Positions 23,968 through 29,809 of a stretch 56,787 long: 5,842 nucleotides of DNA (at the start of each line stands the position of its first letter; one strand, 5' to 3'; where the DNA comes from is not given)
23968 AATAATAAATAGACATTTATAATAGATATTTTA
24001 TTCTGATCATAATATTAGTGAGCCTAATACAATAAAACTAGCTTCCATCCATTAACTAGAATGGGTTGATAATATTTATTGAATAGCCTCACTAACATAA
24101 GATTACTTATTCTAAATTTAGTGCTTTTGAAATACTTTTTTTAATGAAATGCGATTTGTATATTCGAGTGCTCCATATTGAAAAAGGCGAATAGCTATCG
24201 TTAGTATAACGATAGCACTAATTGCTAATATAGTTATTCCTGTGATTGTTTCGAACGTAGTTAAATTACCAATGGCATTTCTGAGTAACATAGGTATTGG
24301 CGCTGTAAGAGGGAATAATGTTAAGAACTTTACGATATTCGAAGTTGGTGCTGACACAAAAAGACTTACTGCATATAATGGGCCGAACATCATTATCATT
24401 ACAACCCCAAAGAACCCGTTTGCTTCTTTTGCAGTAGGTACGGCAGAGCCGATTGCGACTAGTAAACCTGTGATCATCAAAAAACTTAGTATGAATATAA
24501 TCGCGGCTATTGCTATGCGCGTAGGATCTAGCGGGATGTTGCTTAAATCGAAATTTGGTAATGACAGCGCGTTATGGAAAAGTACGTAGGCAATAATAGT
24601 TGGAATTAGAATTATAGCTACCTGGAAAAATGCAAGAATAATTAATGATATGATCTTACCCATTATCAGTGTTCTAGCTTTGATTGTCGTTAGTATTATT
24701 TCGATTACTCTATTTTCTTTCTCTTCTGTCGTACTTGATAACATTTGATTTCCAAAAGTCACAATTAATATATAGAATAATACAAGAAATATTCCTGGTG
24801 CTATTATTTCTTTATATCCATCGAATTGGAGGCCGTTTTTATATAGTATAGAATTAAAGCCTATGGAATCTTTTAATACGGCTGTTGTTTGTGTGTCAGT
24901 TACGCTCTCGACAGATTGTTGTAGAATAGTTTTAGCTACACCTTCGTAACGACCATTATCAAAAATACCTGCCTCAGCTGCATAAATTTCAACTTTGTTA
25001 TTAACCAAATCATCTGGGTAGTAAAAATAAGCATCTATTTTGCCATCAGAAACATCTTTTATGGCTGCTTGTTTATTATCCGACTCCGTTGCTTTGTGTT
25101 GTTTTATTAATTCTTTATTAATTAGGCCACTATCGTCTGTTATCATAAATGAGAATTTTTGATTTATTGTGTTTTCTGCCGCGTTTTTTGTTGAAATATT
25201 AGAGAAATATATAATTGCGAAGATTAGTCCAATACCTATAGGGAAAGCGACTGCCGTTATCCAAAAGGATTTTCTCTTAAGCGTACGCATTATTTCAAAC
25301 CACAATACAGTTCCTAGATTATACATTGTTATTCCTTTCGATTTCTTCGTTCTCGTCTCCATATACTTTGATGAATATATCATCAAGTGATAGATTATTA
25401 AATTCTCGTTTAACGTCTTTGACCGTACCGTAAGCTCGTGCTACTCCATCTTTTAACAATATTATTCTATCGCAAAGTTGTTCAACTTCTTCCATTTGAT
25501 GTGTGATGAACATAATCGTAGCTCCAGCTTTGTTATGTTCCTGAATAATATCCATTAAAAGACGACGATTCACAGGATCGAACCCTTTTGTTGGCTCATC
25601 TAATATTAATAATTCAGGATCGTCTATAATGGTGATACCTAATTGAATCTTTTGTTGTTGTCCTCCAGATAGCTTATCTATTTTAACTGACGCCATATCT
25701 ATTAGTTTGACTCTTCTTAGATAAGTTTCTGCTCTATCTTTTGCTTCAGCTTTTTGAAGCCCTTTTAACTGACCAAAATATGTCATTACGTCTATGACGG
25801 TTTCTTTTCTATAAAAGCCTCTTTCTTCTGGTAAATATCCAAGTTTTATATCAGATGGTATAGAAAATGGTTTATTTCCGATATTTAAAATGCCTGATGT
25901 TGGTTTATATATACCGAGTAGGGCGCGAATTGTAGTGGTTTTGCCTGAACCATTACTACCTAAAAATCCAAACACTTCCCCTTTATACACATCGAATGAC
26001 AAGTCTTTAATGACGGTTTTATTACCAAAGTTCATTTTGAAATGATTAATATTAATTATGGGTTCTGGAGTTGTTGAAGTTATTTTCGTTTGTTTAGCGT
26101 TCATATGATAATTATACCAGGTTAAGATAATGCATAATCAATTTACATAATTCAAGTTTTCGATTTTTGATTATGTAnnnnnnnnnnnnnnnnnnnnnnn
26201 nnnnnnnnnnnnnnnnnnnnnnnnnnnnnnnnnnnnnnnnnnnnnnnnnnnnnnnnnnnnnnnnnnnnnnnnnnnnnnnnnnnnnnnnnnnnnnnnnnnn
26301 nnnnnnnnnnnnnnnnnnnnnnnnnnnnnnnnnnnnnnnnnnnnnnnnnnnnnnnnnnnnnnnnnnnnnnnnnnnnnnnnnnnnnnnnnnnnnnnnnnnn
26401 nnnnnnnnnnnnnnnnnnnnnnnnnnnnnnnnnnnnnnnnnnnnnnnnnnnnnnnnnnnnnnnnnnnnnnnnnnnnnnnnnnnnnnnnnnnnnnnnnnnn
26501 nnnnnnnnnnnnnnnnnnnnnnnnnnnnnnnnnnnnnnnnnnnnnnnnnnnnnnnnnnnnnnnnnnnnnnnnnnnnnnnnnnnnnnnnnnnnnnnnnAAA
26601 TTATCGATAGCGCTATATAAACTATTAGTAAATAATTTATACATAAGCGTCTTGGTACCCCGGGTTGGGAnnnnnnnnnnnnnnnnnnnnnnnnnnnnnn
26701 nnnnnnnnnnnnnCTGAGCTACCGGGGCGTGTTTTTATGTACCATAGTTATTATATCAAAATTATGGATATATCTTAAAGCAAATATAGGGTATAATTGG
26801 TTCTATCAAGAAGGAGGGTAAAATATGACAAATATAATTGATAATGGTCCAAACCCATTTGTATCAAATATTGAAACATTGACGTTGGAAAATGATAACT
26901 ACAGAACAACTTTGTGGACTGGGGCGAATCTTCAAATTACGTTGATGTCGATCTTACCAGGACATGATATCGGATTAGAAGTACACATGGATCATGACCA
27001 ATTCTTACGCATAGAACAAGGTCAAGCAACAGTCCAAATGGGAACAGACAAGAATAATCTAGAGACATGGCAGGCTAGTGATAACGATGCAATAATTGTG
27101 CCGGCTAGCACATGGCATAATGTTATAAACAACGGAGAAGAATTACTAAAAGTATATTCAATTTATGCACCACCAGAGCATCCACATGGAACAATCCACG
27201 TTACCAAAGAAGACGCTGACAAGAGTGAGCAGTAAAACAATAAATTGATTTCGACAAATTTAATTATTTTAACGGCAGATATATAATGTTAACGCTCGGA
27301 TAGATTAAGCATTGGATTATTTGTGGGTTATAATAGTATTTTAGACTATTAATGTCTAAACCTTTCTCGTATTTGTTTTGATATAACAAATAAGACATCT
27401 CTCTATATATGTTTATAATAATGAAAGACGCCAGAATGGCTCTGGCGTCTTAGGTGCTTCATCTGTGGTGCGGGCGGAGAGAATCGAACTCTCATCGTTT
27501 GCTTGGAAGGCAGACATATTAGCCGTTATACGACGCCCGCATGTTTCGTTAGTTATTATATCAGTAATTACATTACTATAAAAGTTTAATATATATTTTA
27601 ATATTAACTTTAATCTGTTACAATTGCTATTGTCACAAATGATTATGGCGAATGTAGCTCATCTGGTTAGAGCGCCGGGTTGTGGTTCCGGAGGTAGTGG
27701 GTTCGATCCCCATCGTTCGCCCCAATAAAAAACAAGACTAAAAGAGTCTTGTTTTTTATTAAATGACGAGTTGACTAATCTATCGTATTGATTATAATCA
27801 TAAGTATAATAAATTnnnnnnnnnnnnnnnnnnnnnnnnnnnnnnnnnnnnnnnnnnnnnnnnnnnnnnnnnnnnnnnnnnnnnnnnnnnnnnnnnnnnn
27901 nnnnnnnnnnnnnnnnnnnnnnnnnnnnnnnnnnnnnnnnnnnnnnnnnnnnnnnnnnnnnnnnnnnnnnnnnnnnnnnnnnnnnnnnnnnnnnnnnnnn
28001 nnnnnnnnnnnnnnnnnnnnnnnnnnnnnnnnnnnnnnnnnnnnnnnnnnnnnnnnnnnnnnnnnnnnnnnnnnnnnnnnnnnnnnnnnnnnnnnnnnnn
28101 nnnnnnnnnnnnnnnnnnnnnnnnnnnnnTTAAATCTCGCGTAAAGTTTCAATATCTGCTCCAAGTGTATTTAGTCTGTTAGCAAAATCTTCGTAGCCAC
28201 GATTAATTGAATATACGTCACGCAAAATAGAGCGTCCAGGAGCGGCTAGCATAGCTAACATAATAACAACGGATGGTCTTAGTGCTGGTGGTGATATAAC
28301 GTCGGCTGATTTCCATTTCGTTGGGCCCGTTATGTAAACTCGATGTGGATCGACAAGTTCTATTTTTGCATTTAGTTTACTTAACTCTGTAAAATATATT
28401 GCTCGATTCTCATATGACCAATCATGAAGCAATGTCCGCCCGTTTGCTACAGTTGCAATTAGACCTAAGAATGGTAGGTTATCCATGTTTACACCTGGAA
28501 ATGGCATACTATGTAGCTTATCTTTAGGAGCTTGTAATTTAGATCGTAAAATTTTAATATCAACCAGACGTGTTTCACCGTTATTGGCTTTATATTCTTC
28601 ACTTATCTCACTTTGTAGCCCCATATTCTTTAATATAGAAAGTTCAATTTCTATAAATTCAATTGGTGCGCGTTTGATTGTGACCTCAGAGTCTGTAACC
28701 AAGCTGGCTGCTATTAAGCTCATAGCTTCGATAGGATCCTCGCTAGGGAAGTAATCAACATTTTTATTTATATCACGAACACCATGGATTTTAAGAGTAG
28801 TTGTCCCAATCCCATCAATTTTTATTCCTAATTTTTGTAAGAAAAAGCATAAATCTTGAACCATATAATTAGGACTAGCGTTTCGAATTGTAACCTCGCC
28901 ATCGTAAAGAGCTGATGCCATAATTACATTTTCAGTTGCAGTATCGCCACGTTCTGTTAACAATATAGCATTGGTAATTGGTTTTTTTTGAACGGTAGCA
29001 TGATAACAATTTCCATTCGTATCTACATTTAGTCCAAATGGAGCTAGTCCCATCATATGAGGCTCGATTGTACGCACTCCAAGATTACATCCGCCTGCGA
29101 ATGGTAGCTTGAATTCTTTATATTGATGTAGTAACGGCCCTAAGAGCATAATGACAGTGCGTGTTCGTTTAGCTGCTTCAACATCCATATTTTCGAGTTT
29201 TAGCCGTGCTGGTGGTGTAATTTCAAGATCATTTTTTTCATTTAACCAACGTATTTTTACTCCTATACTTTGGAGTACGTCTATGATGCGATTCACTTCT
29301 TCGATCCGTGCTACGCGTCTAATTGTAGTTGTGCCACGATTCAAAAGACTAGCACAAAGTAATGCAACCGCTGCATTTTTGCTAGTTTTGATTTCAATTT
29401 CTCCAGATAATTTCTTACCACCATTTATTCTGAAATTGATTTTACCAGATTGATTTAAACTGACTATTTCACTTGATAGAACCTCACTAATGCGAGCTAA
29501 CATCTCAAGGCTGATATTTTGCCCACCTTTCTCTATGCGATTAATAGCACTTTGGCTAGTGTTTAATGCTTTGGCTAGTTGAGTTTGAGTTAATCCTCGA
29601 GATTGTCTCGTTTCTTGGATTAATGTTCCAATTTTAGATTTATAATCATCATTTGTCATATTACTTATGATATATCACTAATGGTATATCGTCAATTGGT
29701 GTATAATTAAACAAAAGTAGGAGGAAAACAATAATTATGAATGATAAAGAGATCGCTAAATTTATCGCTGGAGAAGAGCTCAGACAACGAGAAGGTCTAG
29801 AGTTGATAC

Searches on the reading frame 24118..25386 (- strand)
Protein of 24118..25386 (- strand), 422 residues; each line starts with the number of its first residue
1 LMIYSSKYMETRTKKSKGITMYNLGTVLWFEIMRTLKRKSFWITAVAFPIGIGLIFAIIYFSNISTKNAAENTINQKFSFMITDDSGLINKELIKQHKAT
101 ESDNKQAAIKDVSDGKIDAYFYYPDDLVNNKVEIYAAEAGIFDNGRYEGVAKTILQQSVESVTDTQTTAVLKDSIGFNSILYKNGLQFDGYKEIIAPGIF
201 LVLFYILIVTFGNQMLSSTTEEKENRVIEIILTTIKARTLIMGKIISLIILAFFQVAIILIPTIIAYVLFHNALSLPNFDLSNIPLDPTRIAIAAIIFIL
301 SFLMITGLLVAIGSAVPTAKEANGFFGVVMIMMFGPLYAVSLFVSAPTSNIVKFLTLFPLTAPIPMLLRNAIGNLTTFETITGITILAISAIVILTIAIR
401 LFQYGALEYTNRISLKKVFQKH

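Call 57: search_protein_families(library=pfam, max_evalue=0.00001, proteins=[window:24118-25386:-])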
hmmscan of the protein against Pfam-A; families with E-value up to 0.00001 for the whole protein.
window:24118-25386:- (422 aa): 2 families
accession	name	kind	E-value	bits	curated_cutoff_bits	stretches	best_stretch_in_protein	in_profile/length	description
PF12698.13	ABC2_membrane_3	-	3.8e-38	131.9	31.6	1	39-399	1-346/347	ABC-2 family transporter protein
PF12679.13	ABC2_membrane_2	-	1e-09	38.5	27.2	1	26-403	2-279/283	ABC-2 family transporter protein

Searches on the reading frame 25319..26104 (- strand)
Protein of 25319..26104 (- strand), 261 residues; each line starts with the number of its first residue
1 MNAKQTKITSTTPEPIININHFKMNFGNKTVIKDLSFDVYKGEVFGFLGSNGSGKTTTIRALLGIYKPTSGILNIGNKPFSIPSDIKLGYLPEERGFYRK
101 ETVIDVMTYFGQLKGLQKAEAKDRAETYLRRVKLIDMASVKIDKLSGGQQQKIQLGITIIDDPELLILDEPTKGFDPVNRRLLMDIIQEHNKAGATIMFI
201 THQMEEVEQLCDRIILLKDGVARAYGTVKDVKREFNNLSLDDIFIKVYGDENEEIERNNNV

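Call 57: search_protein_families(library=pfam, max_evalue=0.00001, proteins=[window:25319-26104:-])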
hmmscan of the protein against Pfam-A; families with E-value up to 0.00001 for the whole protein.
window:25319-26104:- (261 aa): 3 families
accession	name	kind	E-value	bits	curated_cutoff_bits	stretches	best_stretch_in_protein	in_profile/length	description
PF00005.33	ABC_tran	-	3.6e-29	102.6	25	1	33-172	2-136/137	ABC transporter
PF13304.12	AAA_21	-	7.9e-13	49.6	27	1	140-207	233-303/304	AAA domain, putative AbiEii toxin, Type IV TA system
PF02463.25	SMC_N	-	1.8e-07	31.3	40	1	17-214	5-208/220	RecF/RecN/SMC N terminal domain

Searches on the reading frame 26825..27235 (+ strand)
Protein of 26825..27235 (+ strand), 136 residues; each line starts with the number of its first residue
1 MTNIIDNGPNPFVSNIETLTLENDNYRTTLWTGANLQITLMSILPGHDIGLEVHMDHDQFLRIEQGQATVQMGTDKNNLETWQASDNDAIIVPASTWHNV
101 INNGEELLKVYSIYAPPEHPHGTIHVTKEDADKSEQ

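Call 57: search_protein_families(library=pfam, max_evalue=0.00001, proteins=[window:26825-27235:+])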
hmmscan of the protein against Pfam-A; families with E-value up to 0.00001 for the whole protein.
window:26825-27235:+ (136 aa): 1 family
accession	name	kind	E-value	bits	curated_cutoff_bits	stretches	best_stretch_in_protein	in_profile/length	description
PF07883.17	Cupin_2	-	5.9e-12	45.6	27.2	1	40-114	2-70/70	Cupin domain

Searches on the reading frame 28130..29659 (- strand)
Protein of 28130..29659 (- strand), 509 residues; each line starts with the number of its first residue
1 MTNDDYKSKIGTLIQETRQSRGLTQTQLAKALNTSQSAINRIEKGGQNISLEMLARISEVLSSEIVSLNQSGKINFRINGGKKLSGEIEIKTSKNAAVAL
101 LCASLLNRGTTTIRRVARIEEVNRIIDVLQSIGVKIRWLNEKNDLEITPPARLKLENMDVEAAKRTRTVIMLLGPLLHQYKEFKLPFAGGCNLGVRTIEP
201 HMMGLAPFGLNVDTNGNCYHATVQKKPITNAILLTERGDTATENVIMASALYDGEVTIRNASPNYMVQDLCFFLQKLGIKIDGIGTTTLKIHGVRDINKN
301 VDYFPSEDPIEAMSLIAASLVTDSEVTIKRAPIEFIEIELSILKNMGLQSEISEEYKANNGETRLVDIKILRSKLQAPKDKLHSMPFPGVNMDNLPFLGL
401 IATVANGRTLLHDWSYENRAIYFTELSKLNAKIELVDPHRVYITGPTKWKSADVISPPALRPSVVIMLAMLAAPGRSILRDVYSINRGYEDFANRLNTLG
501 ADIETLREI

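Call 57: search_protein_families(library=pfam, max_evalue=0.00001, proteins=[window:28130-29659:-])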
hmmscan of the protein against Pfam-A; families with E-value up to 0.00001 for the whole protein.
window:28130-29659:- (509 aa): 4 families
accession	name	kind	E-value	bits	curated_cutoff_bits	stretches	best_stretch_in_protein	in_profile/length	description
PF00275.25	EPSP_synthase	-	3.3e-47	161.6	22.8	1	79-496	2-417/417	EPSP synthase (3-phosphoshikimate 1-carboxyvinyltransferase)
PF01381.28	HTH_3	-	2.7e-14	53.3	23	1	14-62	1-49/55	Helix-turn-helix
PF13560.12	HTH_31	-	3.5e-10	40.5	27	1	11-61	3-54/64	Helix-turn-helix domain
PF13744.12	HTH_37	-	1.5e-06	28.3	27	1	6-52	15-62/80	Helix-turn-helix domain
